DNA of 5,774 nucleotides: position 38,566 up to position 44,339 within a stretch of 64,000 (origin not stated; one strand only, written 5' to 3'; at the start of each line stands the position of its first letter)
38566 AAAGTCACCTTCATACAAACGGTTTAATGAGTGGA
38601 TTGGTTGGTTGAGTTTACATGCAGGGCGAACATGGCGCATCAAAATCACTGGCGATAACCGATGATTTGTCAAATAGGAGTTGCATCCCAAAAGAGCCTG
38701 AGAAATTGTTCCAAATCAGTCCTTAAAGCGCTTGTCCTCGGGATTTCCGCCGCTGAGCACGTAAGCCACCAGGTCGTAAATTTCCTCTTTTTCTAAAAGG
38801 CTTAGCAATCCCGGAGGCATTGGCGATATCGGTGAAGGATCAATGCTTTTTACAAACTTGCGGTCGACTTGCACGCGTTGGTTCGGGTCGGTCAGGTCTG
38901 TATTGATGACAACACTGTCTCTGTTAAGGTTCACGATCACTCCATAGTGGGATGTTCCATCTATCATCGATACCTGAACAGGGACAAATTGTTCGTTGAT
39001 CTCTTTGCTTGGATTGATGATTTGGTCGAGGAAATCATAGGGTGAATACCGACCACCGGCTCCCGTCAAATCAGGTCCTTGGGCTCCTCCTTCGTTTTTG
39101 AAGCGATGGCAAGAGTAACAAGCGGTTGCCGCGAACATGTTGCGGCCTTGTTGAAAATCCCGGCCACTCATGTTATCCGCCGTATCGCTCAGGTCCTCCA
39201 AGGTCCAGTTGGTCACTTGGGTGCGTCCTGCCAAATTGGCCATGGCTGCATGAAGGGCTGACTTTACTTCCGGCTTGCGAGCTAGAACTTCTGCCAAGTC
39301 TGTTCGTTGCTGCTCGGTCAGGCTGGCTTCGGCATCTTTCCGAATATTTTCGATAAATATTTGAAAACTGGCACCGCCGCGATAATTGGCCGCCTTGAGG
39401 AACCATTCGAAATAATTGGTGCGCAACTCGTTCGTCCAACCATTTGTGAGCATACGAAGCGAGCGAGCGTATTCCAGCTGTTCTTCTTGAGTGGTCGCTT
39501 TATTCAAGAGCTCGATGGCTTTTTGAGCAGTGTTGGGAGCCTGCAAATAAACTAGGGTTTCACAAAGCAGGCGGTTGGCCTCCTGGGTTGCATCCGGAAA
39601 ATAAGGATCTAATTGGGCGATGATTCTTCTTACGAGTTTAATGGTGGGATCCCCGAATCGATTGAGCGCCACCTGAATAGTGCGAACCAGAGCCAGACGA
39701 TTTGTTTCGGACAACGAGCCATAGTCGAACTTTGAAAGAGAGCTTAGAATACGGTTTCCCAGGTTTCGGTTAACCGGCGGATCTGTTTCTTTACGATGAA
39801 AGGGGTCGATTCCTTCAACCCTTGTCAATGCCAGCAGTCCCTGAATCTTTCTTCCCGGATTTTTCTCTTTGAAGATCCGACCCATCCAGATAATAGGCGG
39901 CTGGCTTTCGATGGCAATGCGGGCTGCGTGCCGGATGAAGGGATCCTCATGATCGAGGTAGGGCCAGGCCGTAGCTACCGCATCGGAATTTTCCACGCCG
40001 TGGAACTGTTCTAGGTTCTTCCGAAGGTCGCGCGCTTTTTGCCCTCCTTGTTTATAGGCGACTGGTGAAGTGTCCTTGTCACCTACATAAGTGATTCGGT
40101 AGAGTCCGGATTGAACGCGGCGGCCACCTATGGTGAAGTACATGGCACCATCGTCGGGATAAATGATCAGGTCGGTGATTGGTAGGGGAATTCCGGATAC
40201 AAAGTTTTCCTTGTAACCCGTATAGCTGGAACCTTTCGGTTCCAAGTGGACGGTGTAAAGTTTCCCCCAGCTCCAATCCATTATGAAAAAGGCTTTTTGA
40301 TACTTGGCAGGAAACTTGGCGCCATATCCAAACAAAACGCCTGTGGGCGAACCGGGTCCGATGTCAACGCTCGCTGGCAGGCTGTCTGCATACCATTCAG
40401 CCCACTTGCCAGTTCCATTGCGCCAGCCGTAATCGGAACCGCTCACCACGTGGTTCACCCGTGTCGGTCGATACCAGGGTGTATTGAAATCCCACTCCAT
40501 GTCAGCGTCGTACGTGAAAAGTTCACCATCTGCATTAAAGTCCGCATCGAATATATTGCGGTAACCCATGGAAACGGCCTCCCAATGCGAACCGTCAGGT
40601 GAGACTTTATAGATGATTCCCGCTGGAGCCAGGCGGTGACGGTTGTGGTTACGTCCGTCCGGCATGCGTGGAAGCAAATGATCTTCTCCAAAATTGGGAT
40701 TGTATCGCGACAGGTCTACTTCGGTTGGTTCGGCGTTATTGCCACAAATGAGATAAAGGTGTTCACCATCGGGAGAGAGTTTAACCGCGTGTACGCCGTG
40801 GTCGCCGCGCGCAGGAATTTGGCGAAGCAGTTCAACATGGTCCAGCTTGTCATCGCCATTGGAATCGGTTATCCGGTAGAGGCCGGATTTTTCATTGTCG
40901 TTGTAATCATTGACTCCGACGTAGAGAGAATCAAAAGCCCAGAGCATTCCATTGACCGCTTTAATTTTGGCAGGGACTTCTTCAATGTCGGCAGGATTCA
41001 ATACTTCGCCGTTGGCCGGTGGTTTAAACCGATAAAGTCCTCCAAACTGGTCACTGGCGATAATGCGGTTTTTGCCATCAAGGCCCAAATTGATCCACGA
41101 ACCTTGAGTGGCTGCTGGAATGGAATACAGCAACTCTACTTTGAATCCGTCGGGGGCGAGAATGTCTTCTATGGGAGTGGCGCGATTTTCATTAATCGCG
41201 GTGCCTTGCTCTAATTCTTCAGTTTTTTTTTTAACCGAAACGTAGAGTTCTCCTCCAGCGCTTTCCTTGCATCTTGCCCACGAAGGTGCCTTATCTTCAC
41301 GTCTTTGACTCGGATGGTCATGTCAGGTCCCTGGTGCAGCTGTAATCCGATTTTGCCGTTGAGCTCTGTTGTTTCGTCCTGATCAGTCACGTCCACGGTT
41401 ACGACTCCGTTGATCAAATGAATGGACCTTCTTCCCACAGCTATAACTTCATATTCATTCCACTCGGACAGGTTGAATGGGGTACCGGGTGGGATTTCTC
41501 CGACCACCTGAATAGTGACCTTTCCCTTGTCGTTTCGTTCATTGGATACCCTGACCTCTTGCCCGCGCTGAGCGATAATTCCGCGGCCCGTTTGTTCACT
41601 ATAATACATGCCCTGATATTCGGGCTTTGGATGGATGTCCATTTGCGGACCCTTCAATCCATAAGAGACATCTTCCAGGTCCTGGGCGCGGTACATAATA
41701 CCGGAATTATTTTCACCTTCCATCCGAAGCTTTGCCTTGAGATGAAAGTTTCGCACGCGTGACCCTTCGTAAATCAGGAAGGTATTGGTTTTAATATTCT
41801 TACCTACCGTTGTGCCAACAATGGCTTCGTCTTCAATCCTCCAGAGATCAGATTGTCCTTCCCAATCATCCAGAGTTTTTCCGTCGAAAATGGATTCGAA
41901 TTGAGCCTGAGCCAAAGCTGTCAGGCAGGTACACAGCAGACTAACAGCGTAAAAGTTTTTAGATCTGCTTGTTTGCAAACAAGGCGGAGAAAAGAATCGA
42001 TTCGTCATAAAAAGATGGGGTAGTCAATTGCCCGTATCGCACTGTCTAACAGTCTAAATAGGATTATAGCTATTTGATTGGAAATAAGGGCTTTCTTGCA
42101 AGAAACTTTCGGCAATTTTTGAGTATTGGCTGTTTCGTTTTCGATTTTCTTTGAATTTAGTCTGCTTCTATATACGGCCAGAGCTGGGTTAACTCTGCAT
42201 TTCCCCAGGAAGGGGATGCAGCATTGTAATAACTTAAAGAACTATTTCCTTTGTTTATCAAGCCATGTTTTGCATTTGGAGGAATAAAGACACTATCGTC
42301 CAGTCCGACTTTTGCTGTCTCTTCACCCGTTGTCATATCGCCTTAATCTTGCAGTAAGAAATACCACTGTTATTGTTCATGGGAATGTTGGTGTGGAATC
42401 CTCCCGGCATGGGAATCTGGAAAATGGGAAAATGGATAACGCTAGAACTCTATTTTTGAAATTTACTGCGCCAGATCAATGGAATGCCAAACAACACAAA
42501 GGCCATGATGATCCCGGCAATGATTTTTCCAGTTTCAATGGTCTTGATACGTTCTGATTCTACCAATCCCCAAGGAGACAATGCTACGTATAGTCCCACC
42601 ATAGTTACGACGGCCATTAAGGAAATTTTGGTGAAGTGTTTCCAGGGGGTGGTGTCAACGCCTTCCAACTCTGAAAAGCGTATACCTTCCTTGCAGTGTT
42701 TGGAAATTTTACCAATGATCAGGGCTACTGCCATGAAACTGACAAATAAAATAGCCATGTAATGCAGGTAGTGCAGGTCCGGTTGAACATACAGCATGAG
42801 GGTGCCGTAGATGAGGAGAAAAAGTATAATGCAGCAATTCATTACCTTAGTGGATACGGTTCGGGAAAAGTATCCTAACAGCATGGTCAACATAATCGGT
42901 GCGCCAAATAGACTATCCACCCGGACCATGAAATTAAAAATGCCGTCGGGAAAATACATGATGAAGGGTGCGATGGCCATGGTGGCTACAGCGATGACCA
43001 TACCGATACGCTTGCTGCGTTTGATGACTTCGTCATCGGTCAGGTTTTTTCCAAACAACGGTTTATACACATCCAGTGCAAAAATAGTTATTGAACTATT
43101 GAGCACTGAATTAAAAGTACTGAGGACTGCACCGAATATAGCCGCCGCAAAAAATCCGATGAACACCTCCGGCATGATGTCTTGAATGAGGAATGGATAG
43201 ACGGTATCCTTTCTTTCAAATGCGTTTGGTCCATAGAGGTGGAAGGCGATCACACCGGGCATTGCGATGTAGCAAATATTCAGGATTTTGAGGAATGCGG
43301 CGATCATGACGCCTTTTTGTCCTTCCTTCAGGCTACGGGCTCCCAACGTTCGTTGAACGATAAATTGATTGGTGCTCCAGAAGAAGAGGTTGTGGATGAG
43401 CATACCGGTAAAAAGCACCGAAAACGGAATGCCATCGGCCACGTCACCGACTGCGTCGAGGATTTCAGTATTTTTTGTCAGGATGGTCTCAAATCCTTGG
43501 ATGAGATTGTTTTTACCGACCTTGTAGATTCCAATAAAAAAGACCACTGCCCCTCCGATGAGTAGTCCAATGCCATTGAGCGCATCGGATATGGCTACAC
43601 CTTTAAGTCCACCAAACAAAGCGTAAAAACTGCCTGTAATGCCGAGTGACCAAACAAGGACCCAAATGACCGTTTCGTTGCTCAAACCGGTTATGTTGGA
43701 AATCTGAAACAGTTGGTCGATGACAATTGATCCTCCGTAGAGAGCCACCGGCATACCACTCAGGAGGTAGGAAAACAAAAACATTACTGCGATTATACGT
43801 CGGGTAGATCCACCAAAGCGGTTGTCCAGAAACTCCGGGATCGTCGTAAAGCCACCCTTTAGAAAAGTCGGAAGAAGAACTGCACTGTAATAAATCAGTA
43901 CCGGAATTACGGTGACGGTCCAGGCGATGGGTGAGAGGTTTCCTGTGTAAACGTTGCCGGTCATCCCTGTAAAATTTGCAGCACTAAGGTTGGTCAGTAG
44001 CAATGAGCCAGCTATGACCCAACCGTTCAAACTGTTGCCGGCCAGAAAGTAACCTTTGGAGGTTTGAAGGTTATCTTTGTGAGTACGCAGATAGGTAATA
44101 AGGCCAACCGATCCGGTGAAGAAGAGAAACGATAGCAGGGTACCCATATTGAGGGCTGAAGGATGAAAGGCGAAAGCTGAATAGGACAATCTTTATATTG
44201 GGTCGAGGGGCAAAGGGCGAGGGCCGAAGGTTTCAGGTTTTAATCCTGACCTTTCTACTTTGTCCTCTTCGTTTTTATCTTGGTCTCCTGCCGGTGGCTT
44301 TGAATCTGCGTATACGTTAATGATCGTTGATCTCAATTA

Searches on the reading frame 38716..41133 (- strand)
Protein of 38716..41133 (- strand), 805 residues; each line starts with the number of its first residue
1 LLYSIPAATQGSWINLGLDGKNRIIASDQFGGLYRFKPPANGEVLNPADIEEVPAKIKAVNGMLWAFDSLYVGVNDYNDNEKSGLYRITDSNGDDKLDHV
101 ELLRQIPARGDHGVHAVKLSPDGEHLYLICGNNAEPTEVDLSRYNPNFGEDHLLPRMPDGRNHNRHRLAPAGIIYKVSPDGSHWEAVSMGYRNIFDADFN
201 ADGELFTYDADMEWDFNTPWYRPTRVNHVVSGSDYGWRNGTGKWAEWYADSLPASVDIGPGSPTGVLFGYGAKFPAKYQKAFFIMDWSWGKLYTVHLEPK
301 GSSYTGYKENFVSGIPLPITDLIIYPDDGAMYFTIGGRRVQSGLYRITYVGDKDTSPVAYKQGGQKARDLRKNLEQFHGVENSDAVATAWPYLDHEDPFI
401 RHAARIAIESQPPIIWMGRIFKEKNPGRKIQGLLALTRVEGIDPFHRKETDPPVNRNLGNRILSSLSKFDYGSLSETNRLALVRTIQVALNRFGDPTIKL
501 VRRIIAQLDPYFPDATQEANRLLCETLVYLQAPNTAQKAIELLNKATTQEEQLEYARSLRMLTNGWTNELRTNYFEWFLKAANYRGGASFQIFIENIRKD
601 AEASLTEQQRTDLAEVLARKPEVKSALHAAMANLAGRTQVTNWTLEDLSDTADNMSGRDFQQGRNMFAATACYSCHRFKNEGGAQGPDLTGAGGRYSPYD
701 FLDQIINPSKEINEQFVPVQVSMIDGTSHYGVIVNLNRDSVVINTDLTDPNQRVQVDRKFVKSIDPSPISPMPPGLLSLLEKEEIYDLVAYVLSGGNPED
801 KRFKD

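Call 9: search_protein_families(library=pfam, proteins=[window:38716-41133:-], max_evalue=0.001)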
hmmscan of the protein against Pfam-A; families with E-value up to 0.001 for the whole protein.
window:38716-41133:- (805 aa): 2 families
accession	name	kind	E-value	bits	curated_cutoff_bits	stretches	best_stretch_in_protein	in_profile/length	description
PF00034.26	Cytochrom_C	-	4.7e-08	34.7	21.3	1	661-705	2-45/90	Cytochrome c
PF13442.11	Cytochrome_CBB3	-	0.0006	20.5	27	0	660-707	3-43/68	Cytochrome C oxidase, cbb3-type, subunit III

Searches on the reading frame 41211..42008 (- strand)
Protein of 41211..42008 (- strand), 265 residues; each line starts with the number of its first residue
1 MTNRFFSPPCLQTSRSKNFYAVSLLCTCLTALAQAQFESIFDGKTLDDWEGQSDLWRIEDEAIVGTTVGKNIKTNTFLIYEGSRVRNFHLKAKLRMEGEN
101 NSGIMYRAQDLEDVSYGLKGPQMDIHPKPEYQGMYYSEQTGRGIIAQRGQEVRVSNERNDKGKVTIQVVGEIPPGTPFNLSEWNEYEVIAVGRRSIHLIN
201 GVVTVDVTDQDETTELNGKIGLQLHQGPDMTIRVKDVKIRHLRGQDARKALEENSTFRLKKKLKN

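Call 9: search_protein_families(library=pfam, proteins=[window:41211-42008:-], max_evalue=0.001)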
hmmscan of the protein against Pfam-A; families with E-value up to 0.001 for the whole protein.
window:41211-42008:- (265 aa): 1 family
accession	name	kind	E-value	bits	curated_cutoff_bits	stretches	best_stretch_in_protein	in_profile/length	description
PF06439.18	3keto-disac_hyd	-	1.2e-32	114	26.8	1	37-240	2-187/187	3-keto-disaccharide hydrolase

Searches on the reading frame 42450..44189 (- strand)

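Call 9: search_protein_families(library=pfam, proteins=[window:42450-44189:-], max_evalue=0.001)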
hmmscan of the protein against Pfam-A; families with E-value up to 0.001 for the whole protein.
window:42450-44189:- (579 aa): 1 family
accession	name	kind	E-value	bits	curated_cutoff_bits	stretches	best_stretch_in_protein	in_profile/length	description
PF00474.23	SSF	-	6.8e-44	150.8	22.8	1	47-445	1-394/406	Sodium:solute symporter family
